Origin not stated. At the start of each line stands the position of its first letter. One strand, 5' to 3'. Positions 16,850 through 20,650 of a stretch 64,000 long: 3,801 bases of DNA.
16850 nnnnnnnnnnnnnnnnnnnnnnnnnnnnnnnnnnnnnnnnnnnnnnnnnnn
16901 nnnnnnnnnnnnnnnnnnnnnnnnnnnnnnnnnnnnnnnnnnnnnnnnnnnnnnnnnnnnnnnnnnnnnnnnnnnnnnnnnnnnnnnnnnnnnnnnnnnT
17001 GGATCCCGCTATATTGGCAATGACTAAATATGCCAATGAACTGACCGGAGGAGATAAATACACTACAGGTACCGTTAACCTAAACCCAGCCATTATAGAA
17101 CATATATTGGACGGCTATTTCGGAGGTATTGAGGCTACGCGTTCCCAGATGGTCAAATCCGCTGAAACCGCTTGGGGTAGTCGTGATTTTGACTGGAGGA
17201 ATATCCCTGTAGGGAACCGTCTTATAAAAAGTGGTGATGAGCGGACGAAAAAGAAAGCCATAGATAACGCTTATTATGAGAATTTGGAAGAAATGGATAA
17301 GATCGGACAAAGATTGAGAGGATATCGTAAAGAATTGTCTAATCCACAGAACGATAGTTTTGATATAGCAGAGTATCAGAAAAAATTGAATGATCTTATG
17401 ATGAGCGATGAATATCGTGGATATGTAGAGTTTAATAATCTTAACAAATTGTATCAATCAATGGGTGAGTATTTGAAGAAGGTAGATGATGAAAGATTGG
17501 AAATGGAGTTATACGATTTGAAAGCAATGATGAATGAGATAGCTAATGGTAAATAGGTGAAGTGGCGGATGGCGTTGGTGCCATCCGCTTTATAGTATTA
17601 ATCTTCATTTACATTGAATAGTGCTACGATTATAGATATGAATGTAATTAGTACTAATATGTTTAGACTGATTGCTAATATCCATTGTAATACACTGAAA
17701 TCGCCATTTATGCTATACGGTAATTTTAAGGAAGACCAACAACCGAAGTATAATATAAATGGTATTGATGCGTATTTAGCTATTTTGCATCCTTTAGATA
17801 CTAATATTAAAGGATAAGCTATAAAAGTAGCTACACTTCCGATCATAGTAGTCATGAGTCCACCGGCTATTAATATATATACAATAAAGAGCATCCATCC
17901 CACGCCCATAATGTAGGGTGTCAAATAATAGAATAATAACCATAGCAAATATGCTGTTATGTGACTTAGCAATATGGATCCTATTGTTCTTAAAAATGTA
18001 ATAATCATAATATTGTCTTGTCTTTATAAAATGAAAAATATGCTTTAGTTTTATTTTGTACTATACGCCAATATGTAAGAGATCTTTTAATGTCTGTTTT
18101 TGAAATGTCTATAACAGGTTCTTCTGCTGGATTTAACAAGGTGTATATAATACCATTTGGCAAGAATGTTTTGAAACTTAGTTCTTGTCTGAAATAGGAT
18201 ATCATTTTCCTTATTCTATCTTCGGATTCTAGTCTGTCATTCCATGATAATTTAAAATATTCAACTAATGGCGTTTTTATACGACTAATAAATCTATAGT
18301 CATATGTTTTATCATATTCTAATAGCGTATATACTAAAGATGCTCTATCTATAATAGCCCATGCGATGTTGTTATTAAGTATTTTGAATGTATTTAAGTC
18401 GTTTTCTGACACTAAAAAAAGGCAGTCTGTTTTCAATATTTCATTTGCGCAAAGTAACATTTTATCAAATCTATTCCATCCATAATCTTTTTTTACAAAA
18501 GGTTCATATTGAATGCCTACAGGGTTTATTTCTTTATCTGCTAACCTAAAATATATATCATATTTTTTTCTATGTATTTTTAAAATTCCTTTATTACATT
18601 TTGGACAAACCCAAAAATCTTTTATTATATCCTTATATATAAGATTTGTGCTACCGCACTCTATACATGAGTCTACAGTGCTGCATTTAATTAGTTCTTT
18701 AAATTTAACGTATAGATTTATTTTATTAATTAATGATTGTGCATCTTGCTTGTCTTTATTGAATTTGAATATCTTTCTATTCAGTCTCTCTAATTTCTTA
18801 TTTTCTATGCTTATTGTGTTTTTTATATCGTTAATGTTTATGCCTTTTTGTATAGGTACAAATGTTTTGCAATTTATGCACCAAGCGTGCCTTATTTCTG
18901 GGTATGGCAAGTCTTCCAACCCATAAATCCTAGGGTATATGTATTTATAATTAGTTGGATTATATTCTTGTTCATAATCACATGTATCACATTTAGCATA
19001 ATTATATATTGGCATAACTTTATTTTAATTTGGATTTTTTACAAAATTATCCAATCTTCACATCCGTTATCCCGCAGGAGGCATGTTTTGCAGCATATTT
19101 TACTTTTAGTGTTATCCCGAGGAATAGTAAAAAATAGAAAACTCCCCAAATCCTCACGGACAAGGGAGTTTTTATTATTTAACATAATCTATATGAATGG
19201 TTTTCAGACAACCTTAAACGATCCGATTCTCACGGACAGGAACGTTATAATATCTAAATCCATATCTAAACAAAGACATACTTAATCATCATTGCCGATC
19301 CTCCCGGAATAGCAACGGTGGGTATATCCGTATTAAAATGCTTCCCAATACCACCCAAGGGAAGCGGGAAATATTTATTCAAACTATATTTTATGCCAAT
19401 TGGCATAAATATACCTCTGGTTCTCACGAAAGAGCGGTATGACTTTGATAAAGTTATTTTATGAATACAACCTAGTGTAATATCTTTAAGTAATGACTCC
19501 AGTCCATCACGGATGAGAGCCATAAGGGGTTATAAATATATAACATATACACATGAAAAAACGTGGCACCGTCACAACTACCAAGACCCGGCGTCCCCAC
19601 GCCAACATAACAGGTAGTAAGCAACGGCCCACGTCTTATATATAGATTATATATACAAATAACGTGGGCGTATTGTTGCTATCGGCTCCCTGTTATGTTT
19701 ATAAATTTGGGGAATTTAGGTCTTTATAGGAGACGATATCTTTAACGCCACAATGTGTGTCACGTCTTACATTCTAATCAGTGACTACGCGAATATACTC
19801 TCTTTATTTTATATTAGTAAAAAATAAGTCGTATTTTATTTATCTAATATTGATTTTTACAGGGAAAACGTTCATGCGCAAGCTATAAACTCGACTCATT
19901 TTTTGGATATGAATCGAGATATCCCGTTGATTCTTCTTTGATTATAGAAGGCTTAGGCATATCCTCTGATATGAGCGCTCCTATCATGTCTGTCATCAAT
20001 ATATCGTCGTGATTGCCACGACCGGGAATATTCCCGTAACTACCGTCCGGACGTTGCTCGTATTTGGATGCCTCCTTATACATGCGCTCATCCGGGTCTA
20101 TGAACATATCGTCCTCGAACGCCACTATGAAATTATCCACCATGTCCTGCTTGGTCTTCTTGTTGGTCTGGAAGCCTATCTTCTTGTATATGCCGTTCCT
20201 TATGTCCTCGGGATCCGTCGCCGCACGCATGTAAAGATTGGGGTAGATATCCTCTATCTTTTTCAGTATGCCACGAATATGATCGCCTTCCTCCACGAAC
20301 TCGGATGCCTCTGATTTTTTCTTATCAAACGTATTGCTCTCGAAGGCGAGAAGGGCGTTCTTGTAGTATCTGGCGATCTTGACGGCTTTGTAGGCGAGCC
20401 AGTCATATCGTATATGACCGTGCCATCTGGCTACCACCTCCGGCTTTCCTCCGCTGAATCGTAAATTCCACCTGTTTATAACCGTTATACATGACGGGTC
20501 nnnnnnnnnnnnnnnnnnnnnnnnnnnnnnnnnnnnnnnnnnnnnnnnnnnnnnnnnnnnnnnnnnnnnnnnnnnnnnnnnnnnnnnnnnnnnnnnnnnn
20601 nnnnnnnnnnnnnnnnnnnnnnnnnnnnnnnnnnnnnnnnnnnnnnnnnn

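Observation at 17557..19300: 27%-GC island with a translationally coupled zinc-ribbon protein and membrane protein: candidate accessory (moron) or exclusion module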

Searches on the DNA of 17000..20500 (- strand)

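Call 15: search_rna_families(source=window, start=17000, end=20500, threshold=evalue, max_evalue=1)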
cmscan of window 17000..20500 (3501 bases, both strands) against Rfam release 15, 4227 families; matches with E-value up to 1: 0.
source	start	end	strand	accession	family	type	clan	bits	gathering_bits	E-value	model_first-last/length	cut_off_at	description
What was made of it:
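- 19130..19830 (-): Adjacent conserved non-coding element of about 700 nt. It is a candidate structured RNA or a long structured 3'UTR of the terminase operon. It forms the fixed left flank of the cargo slot and is not part of the low-GC cargo. No Rfam hit: call 15.
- On Rfam RNA families (for the adjacent non-coding element): No match at E up to 1 in 17000-20500 (call 15).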

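Call 85: search_dna_similar(query=window:19130-19830:-, collection=phages, mode=distant, max_rows=30)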
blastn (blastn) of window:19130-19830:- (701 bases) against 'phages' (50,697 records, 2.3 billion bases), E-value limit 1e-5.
Records with a match: 1; places in all: 1; records where one place covers at least 80% of the query: 1.
Best place of each record, by identity: 90-95% 1.
By first word of the organism name: Bacteroides 1.
By host as written in the record: Bacteroides fragilis BL19 1.
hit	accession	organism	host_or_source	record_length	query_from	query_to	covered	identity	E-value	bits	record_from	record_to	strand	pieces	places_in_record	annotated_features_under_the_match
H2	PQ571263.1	Bacteroides phage BF1-TP2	Bacteroides fragilis BL19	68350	22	701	97%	90.4%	0e+0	1016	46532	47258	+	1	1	none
